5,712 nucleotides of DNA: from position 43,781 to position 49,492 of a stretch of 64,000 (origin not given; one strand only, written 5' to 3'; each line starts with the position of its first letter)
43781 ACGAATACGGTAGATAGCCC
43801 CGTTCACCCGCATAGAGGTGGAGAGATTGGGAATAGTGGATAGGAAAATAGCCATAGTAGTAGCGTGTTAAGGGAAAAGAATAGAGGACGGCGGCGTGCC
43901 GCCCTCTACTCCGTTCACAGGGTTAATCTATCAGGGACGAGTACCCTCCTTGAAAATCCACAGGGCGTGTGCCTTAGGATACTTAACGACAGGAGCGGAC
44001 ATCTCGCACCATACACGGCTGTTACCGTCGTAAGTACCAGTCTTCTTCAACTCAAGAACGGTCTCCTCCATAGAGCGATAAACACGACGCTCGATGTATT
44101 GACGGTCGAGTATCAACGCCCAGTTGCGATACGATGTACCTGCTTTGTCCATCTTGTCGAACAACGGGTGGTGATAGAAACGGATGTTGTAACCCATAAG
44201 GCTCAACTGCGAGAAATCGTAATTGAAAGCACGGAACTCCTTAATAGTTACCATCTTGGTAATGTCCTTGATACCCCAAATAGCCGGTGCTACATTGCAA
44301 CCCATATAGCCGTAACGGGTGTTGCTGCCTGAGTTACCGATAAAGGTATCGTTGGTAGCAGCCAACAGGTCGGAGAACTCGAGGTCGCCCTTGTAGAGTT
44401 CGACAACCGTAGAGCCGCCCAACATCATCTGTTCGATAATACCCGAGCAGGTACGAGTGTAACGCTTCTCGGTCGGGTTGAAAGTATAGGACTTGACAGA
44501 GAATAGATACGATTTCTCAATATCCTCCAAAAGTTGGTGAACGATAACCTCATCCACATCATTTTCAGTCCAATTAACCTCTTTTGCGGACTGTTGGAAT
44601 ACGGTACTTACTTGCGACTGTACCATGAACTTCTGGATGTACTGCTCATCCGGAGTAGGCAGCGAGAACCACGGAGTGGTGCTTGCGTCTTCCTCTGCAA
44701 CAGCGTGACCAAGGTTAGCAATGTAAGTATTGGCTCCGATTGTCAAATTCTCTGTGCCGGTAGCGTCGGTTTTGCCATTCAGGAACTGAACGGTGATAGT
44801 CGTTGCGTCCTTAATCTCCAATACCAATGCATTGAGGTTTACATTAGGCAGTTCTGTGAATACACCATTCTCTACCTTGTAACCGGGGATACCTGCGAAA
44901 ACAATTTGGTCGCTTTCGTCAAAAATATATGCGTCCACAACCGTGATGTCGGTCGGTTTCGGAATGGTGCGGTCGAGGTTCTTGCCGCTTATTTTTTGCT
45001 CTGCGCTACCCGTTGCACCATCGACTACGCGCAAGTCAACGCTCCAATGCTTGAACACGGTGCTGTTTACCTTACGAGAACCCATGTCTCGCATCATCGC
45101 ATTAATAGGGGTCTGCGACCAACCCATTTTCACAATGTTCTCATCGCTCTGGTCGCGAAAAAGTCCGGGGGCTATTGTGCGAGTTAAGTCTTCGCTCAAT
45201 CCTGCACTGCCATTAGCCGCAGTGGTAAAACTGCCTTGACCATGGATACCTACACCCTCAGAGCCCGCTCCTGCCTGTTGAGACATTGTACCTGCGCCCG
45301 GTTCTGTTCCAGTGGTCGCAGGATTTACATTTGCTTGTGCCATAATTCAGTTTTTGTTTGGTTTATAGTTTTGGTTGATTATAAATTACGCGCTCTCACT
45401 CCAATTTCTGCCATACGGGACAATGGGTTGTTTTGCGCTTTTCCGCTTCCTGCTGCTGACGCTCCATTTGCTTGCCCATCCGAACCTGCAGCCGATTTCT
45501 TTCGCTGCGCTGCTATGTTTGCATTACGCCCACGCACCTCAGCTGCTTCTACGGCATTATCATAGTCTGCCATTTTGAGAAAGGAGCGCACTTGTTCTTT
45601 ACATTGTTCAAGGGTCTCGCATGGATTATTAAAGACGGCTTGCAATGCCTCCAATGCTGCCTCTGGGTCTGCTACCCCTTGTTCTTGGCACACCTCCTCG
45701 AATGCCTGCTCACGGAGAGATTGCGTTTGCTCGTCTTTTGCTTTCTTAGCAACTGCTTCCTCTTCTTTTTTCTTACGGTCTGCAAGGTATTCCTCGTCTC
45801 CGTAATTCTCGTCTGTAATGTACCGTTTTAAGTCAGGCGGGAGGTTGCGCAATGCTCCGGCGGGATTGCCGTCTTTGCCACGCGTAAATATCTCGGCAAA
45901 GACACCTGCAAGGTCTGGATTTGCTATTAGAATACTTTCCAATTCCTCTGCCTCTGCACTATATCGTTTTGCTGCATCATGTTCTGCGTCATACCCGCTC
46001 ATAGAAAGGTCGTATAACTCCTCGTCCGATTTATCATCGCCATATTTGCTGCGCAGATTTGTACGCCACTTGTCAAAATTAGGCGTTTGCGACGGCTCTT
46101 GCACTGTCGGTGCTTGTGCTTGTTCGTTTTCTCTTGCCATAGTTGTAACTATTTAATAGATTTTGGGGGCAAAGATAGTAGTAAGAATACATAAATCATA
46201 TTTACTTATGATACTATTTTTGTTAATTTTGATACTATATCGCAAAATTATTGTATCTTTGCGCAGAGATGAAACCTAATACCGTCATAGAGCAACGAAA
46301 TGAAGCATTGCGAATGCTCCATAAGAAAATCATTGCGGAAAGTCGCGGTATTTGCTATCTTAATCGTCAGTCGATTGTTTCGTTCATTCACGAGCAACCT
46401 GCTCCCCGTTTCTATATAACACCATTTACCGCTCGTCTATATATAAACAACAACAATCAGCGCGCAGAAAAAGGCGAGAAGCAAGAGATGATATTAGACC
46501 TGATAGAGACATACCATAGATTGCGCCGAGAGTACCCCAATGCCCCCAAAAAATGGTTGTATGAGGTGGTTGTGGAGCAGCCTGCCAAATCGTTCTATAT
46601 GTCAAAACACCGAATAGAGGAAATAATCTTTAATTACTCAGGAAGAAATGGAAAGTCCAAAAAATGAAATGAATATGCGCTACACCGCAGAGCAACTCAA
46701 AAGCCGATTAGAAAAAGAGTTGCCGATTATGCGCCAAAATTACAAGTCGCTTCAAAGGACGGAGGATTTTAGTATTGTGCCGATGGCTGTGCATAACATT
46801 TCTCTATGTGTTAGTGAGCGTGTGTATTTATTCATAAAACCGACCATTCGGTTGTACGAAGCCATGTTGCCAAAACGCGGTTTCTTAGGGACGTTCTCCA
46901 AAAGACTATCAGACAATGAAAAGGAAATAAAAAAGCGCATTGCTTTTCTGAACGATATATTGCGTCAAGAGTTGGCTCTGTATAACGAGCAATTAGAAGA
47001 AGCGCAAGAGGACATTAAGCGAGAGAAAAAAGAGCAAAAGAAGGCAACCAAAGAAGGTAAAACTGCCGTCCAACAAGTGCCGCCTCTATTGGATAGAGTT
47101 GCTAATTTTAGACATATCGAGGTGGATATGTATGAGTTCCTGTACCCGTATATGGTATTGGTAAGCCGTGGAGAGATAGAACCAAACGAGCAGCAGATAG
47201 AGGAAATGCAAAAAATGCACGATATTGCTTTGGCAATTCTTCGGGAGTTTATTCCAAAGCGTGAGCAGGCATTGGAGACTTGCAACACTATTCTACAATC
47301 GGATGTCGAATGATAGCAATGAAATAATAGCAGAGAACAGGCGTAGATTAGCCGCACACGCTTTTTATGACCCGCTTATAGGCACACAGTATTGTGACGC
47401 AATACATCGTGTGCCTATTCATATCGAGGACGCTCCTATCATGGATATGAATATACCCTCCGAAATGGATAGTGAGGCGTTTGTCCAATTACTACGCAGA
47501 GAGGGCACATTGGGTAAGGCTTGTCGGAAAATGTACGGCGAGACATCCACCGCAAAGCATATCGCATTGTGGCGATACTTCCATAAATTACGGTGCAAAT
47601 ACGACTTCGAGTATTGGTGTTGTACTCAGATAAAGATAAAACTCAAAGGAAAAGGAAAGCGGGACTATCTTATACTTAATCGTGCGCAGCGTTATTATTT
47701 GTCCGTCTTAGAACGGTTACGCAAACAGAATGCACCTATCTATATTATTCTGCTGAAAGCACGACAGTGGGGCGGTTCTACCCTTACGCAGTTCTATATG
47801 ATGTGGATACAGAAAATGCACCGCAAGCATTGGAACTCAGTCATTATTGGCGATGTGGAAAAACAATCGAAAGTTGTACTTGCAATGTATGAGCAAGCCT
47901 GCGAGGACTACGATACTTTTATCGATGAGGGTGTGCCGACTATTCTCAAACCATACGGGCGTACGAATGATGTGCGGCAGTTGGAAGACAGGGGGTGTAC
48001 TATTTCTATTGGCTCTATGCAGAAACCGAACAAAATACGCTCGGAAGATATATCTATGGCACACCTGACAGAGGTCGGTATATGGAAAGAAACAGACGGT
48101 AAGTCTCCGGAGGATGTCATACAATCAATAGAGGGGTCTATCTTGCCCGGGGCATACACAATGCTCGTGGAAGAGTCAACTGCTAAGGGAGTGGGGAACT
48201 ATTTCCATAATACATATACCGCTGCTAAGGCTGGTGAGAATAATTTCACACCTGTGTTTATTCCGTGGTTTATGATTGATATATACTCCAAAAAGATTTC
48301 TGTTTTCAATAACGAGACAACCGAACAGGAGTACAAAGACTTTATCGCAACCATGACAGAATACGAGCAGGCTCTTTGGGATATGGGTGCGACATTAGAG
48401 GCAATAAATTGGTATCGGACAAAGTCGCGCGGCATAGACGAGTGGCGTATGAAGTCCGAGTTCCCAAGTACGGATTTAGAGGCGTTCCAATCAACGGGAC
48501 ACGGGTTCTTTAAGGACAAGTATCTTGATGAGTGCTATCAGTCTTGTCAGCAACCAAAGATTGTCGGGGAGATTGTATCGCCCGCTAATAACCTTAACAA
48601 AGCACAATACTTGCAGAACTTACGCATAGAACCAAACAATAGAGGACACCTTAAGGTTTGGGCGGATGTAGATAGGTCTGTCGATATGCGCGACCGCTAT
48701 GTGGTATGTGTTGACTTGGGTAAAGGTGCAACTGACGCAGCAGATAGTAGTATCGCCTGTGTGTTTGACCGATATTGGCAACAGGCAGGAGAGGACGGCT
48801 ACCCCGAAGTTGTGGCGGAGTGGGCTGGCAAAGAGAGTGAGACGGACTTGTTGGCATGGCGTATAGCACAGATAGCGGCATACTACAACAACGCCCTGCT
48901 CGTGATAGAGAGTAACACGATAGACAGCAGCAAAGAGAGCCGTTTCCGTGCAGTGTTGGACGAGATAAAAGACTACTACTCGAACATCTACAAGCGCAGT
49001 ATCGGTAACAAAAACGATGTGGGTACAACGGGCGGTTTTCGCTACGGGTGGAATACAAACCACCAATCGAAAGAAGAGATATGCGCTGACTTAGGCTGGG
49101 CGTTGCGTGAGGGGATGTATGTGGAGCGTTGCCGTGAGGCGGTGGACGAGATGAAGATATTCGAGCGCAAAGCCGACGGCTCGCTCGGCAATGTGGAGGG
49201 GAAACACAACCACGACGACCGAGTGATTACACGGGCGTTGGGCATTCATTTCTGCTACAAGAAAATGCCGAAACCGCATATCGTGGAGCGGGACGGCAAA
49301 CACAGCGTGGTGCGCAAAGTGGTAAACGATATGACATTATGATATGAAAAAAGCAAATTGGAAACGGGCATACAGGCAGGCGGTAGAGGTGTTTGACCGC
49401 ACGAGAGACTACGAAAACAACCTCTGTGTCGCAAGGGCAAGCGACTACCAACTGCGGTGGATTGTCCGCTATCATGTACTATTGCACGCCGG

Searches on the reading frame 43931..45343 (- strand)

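Call 15: search_protein_families(library=phrogs, proteins=[window:43931-45343:-], max_evalue=0.0001)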
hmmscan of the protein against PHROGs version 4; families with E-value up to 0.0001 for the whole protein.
window:43931-45343:- (470 aa): 1 family
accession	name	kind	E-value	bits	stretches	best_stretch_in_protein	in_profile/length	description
phrog_26635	-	unknown function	3.9e-31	109.2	1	21-460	35-468/482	-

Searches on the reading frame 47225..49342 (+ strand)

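Call 15: search_protein_families(library=phrogs, proteins=[window:47225-49342:+], max_evalue=0.0001)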
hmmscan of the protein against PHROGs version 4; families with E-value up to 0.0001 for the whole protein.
window:47225-49342:+ (705 aa): 2 families
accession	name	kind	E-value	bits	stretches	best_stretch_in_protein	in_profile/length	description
phrog_38407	-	unknown function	2.4e-17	63.9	1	317-668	6-339/370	-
phrog_24361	-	head and packaging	3.7e-08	34.3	1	530-675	1-136/162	terminase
